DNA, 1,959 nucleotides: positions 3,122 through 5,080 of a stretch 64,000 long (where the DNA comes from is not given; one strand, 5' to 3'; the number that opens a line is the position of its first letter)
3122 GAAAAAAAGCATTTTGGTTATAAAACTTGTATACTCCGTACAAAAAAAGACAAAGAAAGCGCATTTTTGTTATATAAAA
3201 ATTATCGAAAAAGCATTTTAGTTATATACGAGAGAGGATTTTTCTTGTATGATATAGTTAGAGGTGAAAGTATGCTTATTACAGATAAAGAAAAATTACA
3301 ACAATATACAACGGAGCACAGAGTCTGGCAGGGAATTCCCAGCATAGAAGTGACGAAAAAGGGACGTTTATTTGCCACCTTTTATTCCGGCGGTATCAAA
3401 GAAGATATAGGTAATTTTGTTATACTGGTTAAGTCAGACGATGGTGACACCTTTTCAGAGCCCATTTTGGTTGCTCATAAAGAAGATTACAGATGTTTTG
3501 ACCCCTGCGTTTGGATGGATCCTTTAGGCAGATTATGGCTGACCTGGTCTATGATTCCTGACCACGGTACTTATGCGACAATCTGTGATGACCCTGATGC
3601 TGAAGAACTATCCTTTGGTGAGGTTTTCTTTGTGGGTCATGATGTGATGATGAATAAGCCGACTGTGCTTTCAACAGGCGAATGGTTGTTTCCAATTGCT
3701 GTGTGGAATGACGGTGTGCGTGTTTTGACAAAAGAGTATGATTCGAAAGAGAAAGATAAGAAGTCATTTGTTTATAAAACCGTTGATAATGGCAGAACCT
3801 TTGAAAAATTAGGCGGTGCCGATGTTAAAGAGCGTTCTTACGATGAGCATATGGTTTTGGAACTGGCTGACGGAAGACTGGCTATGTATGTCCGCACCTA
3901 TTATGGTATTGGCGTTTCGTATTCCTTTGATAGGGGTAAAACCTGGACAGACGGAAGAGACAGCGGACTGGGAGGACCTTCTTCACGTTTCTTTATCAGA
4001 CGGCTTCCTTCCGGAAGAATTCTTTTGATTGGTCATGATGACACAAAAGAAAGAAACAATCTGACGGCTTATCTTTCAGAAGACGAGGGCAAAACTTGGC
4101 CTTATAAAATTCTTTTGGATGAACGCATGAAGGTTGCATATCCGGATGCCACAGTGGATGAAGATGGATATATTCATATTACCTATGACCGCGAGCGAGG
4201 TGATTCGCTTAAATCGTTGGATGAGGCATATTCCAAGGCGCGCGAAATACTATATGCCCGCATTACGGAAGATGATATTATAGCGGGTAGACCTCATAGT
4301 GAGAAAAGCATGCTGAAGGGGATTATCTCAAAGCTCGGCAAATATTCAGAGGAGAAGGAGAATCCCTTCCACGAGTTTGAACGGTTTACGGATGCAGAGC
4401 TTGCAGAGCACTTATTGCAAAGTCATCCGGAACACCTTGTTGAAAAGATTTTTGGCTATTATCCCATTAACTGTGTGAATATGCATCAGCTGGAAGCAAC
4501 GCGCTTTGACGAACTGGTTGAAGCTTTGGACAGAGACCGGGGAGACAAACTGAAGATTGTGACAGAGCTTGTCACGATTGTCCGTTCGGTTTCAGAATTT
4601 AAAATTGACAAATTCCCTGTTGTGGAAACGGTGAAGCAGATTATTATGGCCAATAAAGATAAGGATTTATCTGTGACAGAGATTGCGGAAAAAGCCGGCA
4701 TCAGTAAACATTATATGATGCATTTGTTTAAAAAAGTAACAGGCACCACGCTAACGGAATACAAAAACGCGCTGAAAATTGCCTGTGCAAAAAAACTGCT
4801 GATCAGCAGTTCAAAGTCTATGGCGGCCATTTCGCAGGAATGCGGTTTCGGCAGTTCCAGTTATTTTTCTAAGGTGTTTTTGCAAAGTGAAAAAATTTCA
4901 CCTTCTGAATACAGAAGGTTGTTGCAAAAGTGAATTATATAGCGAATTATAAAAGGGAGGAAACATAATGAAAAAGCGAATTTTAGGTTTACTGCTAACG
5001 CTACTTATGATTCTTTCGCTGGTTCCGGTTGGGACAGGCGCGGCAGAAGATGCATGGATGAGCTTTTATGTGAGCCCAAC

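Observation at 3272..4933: Asp-box (sialidase-fold) propeller fused to an AraC DNA-binding domain: a possible glycan-sensing one-component regulator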

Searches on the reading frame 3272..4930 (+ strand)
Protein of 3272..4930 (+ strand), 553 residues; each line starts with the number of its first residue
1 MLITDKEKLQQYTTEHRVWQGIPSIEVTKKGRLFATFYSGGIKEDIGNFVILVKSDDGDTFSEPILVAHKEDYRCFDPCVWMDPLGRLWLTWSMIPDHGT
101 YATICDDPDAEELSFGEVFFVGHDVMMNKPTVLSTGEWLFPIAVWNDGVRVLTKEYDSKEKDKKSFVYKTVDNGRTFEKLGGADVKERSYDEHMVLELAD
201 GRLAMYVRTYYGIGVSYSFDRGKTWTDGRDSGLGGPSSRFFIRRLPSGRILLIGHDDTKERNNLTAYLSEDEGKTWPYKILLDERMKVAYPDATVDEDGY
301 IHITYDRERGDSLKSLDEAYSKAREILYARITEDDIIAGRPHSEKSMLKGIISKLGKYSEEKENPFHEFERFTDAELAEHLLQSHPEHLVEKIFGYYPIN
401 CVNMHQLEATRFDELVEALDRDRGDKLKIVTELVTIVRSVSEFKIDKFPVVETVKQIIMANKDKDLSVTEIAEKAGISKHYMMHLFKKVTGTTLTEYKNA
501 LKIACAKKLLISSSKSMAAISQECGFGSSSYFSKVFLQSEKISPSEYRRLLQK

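Call 3: search_protein_families(library=pfam, proteins=[window:3272-4930:+], max_evalue=1)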
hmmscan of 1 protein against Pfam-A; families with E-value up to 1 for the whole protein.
window:3272-4930:+ (553 aa): 9 families
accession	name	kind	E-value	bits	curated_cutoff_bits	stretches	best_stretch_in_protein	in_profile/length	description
PF13088.12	BNR_2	-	4.6e-24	85.7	31.4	1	31-303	1-277/277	BNR repeat-like domain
PF12833.13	HTH_18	-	2.8e-19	69.6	33.6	1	471-549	1-79/80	Helix-turn-helix domain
PF00165.29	HTH_AraC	-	1.9e-18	66.5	26.6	2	511-549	2-42/42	Bacterial regulatory helix-turn-helix proteins, AraC family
PF04616.20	Glyco_hydro_43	-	0.00015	21.6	32.2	1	41-97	88-143/288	Glycosyl hydrolases family 43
PF02012.26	BNR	-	0.00016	21.6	27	1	217-226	2-11/12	BNR/Asp-box repeat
PF04297.20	UPF0122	-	0.00078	20.1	22.7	1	462-507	30-74/101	Putative helix-turn-helix protein, YlxM / p13 like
PF15902.12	Sortilin-Vps10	-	0.0013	18.1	33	1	167-309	3-141/446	Sortilin, neurotensin receptor 3,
PF21291.3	CYNS_N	-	0.1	13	27.1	1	455-482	6-33/69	Cyanate hydratase, N-terminal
PF06970.17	RepA_N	-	0.14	12.5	30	1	281-308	29-56/76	Replication initiator protein A (RepA) N-terminus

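Call 4: search_protein_families(library=ncbifam, proteins=[window:3272-4930:+], max_evalue=1)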
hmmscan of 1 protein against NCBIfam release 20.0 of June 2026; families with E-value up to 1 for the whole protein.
window:3272-4930:+ (553 aa): 40 families (the best 25 are shown)
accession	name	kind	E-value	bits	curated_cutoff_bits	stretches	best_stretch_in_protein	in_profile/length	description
NF007860.0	PRK10572.1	equivalog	6e-19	68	208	1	450-551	184-285/292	arabinose operon transcriptional regulator AraC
NF047788.1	TransRegPocR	equivalog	6.1e-17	61.8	500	1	457-551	197-291/296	transcriptional regulator PocR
NF007693.0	PRK10371.1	equivalog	7.2e-16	58.3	253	1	450-552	199-301/309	transcriptional regulator MelR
NF047455.1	TF_Staph_AryK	equivalog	3.1e-15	55.5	850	1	440-552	148-260/759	transcriptional regulator AryK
NF012144.2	ramA_TF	equivalog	3.4e-14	53.2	180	1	450-549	6-105/108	RamA family antibiotic efflux transcriptional regulator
NF049932.1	TranspRegBtr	equivalog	4.4e-14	51.9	900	1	409-549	119-264/531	bacillibactin transport transcriptional regulator Btr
NF033869.1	viru_reg_Rsp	equivalog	1.3e-13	50.3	400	1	449-553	147-251/701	AraC family transcriptional regulator Rsp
TIGR04094.1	adjacent_YSIRK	equivalog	2.3e-13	49.9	200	1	440-548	275-383/383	YSIRK-targeted surface antigen transcriptional regulator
NF007584.0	PRK10219.1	equivalog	3.2e-13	50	174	1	450-549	6-105/107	superoxide response transcriptional regulator SoxS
NF006902.0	PRK09393.1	equivalog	1e-12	47.9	425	1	455-551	226-322/327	transcriptional regulator FtrA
NF010026.0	PRK13501.1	equivalog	2.5e-12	46.6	363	1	463-549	190-276/290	HTH-type transcriptional activator RhaR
NF010028.0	PRK13503.1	equivalog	1.7e-11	44.1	288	1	463-549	185-271/278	HTH-type transcriptional activator RhaS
NF010025.2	PRK13500.1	equivalog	4.3e-11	42.9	525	1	458-550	185-277/282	HTH-type transcriptional activator RhaR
NF052534.1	RzbtTranRegRhrA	equivalog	3.6e-10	39.6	500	1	450-550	208-310/312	rhizobactin biosynthesis transcriptional regulator RhrA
NF040475.1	chlor_reg_RclR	equivalog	5.2e-10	39.1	400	1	449-550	177-278/284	reactive chlorine-specific transcriptional regulator RclR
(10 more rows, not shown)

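Call 7: find_homologous_proteins(query=window:3272-4930:+)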
Query window:3272-4930:+ (553 aa): 3610 proteins with E <= 0.001 among 8000 candidates; the best 120 are listed.
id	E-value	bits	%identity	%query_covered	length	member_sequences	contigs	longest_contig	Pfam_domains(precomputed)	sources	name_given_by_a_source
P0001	0.0e+0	1269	100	100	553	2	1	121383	PF12833.14,PF00165.30,PF13088.13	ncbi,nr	ncbi:MAG: helix-turn-helix domain-containing protein [Ruminococcaceae bacterium]|nr:helix-turn-helix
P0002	0.0e+0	1080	84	100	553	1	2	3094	PF12833.14,PF00165.30,PF13088.13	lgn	-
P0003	0.0e+0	1016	77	100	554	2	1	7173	PF12833.14,PF00165.30,PF13088.13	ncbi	-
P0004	3.3e-291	985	76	100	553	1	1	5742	PF12833.14,PF00165.30,PF13088.13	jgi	-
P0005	1.9e-281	952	72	100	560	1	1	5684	PF12833.14,PF00165.30,PF02012.27,PF13088.13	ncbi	-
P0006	4.6e-273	925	72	100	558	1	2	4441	PF12833.14,PF00165.30,PF13088.13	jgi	-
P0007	1.5e-271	920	70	100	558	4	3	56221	PF12833.14,PF00165.30,PF13088.13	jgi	-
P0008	4.4e-271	918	70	100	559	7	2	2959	PF12833.14,PF00165.30,PF13088.13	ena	-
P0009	4.8e-270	915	69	100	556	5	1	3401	PF12833.14,PF00165.30,PF02012.27,PF13088.13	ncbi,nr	ncbi:MAG: helix-turn-helix domain-containing protein [Clostridia bacterium]|nr:helix-turn-helix doma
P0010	2.3e-267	906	68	100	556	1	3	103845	PF12833.14,PF00165.30,PF02012.27,PF13088.13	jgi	-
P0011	2.5e-267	906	68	100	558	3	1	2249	PF12833.14,PF00165.30,PF13088.13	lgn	-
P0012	2.3e-266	903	68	100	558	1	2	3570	PF12833.14,PF00165.30,PF02012.27,PF13088.13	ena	-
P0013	2.9e-266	902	68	100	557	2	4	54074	PF12833.14,PF00165.30,PF13088.13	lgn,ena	-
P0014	9.4e-266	901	69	100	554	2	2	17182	PF12833.14,PF00165.30,PF13088.13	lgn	-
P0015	3.8e-264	895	68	100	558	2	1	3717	PF12833.14,PF00165.30,PF13088.13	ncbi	-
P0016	1.9e-255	867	66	100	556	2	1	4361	PF12833.14,PF00165.30,PF13088.13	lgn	-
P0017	1.6e-252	857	66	100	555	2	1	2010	PF12833.14,PF00165.30,PF13088.13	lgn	-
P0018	3.1e-251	853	67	99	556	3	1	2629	PF12833.14,PF00165.30,PF02012.27,PF15902.13,PF13088.13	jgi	-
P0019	1.2e-243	828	63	100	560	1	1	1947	PF12833.14,PF00165.30,PF13088.13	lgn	-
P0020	2.9e-241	820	63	100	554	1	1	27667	PF12833.14,PF00165.30,PF13088.13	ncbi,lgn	-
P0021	1.3e-240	818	62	100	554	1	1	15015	PF12833.14,PF00165.30,PF13088.13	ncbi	-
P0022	1.7e-238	811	61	100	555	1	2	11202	PF12833.14,PF00165.30,PF13088.13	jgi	-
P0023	3.3e-238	810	62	100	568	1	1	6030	PF12833.14,PF00165.30,PF13088.13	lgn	-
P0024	2.0e-236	804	60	100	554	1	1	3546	PF12833.14,PF00165.30,PF13088.13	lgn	-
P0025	9.6e-236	802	61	100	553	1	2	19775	PF12833.14,PF00165.30,PF13088.13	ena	-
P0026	6.3e-232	789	60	100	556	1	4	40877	PF12833.14,PF00165.30,PF13088.13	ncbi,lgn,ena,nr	ncbi:MAG: exo-alpha-sialidase [Clostridia bacterium]|nr:exo-alpha-sialidase [Clostridia bacterium]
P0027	2.2e-231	787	62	100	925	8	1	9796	PF12833.14,PF00165.30,PF02012.27,PF13088.13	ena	-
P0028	6.8e-231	786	61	100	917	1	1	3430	PF12833.14,PF00165.30,PF13088.13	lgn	-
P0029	1.1e-230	785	59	100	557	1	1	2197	PF12833.14,PF00165.30,PF13088.13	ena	-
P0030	1.1e-230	785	62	100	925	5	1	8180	PF12833.14,PF00165.30,PF02012.27,PF04616.21,PF13088.13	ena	-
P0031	1.1e-229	782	59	100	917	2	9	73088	PF12833.14,PF00165.30,PF02012.27,PF13088.13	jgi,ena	-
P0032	4.4e-229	780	59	100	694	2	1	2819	PF12833.14,PF00165.30,PF04616.21,PF13088.13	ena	-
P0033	1.5e-228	778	60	100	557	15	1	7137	PF12833.14,PF00165.30,PF13088.13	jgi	-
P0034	1.6e-228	778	60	100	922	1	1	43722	PF12833.14,PF00165.30,PF02012.27,PF13088.13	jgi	-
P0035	3.1e-227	774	59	100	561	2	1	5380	PF12833.14,PF00165.30,PF13088.13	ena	-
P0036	1.8e-226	771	59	100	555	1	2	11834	PF12833.14,PF00165.30,PF13088.13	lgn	-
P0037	6.1e-226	769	60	100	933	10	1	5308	PF12833.14,PF00165.30,PF02012.27,PF13088.13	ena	-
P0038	1.9e-225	768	60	100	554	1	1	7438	PF12833.14,PF00165.30,PF13088.13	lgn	-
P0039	3.4e-225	767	59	100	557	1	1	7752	PF12833.14,PF00165.30,PF13088.13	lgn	-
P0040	7.6e-225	766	60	100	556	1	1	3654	PF12833.14,PF00165.30,PF02012.27,PF13088.13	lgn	-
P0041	7.9e-225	766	60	100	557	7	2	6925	PF12833.14,PF00165.30,PF13088.13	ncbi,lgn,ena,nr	ncbi:MAG: exo-alpha-sialidase [Clostridia bacterium]|nr:exo-alpha-sialidase [Clostridia bacterium]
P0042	1.6e-223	761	60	100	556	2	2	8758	PF12833.14,PF00165.30,PF02012.27,PF13088.13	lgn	-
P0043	4.8e-223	760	59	100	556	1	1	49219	PF12833.14,PF00165.30,PF13088.13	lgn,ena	-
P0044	1.3e-222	758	57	100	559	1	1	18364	PF12833.14,PF00165.30,PF13088.13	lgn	-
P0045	3.0e-222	757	58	100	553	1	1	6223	PF12833.14,PF00165.30,PF02012.27,PF13088.13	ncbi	-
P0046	8.5e-222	756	59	100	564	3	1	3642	PF12833.14,PF00165.30,PF13088.13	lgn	-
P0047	9.2e-222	756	58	100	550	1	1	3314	PF12833.14,PF00165.30,PF04616.21,PF13088.13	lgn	-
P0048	3.6e-221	754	58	100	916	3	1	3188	PF12833.14,PF13859.13,PF00165.30,PF13088.13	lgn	-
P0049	2.4e-220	751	58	100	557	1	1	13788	PF12833.14,PF00165.30,PF13088.13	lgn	-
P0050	7.1e-220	749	58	100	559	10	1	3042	PF12833.14,PF00165.30,PF13088.13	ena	-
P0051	1.3e-219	748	58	99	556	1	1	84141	PF12833.14,PF00165.30,PF13088.13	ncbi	-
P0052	1.8e-219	748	58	100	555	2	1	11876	PF12833.14,PF00165.30,PF13088.13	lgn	-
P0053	2.1e-219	748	57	99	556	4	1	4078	PF12833.14,PF00165.30,PF13088.13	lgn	-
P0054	2.2e-219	748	58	100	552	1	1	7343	PF12833.14,PF00165.30,PF02012.27,PF13088.13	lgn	-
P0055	2.3e-219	748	58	100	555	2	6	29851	PF12833.14,PF00165.30,PF13088.13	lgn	-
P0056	7.2e-219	746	58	100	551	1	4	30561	PF12833.14,PF00165.30,PF13088.13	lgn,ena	-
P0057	6.3e-218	743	57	100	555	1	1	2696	PF12833.14,PF00165.30,PF02012.27,PF15902.13,PF13088.13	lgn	-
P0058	1.1e-217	742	58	100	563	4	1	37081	PF12833.14,PF00165.30,PF13088.13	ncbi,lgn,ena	-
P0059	1.1e-217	742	57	100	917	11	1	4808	PF12833.14,PF00165.30,PF13088.13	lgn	-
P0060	1.4e-217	742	58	100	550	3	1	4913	PF12833.14,PF00165.30,PF02012.27,PF13088.13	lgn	-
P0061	5.2e-217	740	58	100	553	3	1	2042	PF12833.14,PF00165.30,PF02012.27,PF13088.13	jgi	jgi:AraC-like DNA-binding protein/predicted neuraminidase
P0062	6.1e-217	740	56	100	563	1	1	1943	PF12833.14,PF00165.30,PF13088.13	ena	-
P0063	1.0e-216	739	58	100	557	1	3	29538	PF12833.14,PF00165.30,PF13088.13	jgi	-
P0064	1.4e-216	738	56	100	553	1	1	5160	PF12833.14,PF00165.30,PF13088.13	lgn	-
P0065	6.5e-216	736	56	100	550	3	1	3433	PF12833.14,PF00165.30,PF13088.13,PF08339.16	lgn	-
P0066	6.6e-216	736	58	100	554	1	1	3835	PF12833.14,PF00165.30,PF02012.27,PF15902.13,PF13088.13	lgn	-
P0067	9.5e-216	736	59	100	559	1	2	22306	PF12833.14,PF00165.30,PF13088.13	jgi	-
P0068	2.1e-215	735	58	100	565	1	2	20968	PF12833.14,PF00165.30,PF13088.13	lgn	-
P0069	3.5e-215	734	56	100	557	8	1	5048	PF12833.14,PF00165.30,PF13088.13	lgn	-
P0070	5.0e-215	733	57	100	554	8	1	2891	PF12833.14,PF00165.30,PF13088.13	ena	-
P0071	6.5e-215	733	56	100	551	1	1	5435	PF12833.14,PF00165.30,PF13088.13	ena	-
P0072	8.0e-215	733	56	100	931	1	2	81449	PF12833.14,PF00165.30,PF02012.27,PF13088.13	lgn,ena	-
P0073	8.1e-215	733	58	100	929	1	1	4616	PF12833.14,PF00165.30,PF02012.27,PF13088.13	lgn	-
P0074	1.0e-214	732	57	100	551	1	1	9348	PF12833.14,PF00165.30,PF13088.13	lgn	-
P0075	1.8e-214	731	57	100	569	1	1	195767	PF12833.14,PF00165.30,PF13088.13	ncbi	-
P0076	2.2e-214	731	58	100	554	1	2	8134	PF12833.14,PF00165.30,PF02012.27,PF15902.13,PF13088.13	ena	-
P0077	2.6e-214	731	58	100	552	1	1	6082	PF12833.14,PF00165.30,PF02012.27,PF13088.13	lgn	-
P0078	3.3e-214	731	57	100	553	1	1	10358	PF12833.14,PF00165.30,PF13088.13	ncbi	-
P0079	5.9e-214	730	57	100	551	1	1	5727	PF12833.14,PF00165.30,PF13088.13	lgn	-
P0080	1.3e-213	729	58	99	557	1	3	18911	PF12833.14,PF00165.30,PF13088.13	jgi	-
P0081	4.0e-213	727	57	100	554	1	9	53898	PF12833.14,PF00165.30,PF15902.13,PF13088.13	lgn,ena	-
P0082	4.2e-213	727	56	100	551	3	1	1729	PF12833.14,PF00165.30,PF13088.13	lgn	-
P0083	5.6e-213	727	58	100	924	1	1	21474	PF12833.14,PF00165.30,PF02012.27,PF13088.13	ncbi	-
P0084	1.1e-212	726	57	100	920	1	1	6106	PF12833.14,PF13859.13,PF00165.30,PF02012.27,PF15902.13,PF13088.13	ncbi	-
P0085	1.2e-212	725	57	100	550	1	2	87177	PF12833.14,PF00165.30,PF13088.13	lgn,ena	-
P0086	1.2e-212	725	57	100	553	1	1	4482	PF12833.14,PF00165.30,PF13088.13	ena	-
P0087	1.8e-212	725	57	99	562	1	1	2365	PF12833.14,PF00165.30,PF02012.27,PF13088.13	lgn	-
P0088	2.0e-212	725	57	100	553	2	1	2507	PF12833.14,PF00165.30,PF13088.13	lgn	-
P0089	2.1e-212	725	57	100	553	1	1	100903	PF12833.14,PF00165.30,PF13088.13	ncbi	-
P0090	4.5e-212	724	57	99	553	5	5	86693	PF12833.14,PF00165.30,PF13088.13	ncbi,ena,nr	ncbi:MAG: exo-alpha-sialidase [Oscillospiraceae bacterium]|nr:exo-alpha-sialidase [Oscillospiraceae 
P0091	6.5e-212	723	56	99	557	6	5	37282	PF12833.14,PF24316.2,PF00165.30,PF02012.27,PF15902.13,PF13088.13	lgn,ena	-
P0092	6.7e-212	723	56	100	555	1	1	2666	PF12833.14,PF00165.30,PF13088.13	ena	-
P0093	1.1e-211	722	57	100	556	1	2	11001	PF12833.14,PF00165.30,PF02012.27,PF13088.13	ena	-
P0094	1.2e-211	722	57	100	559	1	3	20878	PF12833.14,PF00165.30,PF13088.13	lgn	-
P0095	1.6e-211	722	56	100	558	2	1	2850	PF12833.14,PF00165.30,PF13088.13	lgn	-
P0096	2.1e-211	721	57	100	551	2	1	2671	PF12833.14,PF00165.30,PF02012.27,PF13088.13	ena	-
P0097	3.7e-211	721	56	100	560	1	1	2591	PF12833.14,PF00165.30,PF04616.21,PF13088.13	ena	-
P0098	4.1e-211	720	56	100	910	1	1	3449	PF12833.14,PF00165.30,PF02012.27,PF15902.13,PF13088.13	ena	-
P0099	4.1e-211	720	56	100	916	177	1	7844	PF12833.14,PF00165.30,PF02012.27,PF13088.13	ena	-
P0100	5.7e-211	720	56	100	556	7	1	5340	PF12833.14,PF00165.30,PF15902.13,PF13088.13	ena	-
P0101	8.6e-211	719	57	100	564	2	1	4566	PF12833.14,PF00165.30,PF13088.13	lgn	-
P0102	2.4e-210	718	56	100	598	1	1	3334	PF12833.14,PF00165.30,PF13088.13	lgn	-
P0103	4.0e-210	717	57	100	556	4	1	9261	PF12833.14,PF00165.30,PF13088.13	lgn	-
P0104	9.8e-210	716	57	100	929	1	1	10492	PF12833.14,PF25852.1,PF00165.30,PF04616.21,PF15902.13,PF13088.13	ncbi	-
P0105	9.9e-210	716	57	100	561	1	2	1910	PF12833.14,PF00165.30,PF13088.13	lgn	-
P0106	1.1e-209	716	56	100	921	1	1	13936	PF12833.14,PF00165.30,PF02012.27,PF04616.21,PF15902.13,PF13088.13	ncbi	-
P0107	1.1e-209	716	57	99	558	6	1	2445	PF12833.14,PF00165.30,PF13088.13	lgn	-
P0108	1.9e-209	715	56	100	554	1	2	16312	PF12833.14,PF00165.30,PF02012.27,PF13088.13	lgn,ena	-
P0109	2.6e-209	714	56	100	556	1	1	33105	PF12833.14,PF00165.30,PF02012.27,PF13088.13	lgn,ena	-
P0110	3.9e-209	714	56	100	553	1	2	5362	PF12833.14,PF00165.30,PF02012.27,PF13088.13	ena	-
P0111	4.2e-209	714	56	100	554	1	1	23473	PF12833.14,PF00165.30,PF02012.27,PF15902.13,PF13088.13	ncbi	-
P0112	4.6e-209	714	56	100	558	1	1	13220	PF12833.14,PF00165.30,PF13088.13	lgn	-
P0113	7.6e-209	713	56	100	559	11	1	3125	PF12833.14,PF00165.30,PF13088.13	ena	-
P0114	9.6e-209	713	57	100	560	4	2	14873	PF12833.14,PF00165.30,PF02012.27,PF13088.13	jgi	-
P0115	1.0e-208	712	55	100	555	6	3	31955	PF12833.14,PF00165.30,PF02012.27,PF15902.13,PF13088.13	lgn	-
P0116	1.0e-208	712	56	100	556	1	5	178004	PF12833.14,PF00165.30,PF13088.13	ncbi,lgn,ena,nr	ncbi:MAG: exo-alpha-sialidase [Clostridia bacterium]|nr:exo-alpha-sialidase [Clostridia bacterium]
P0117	1.2e-208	712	56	99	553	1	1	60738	PF12833.14,PF00165.30,PF13088.13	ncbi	-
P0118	1.4e-208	712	56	100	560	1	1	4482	PF12833.14,PF00165.30,PF13088.13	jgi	-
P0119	1.4e-208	712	56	100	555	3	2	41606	PF12833.14,PF00165.30,PF02012.27,PF13088.13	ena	-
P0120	2.2e-208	711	57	100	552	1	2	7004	PF12833.14,PF00165.30,PF13088.13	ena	-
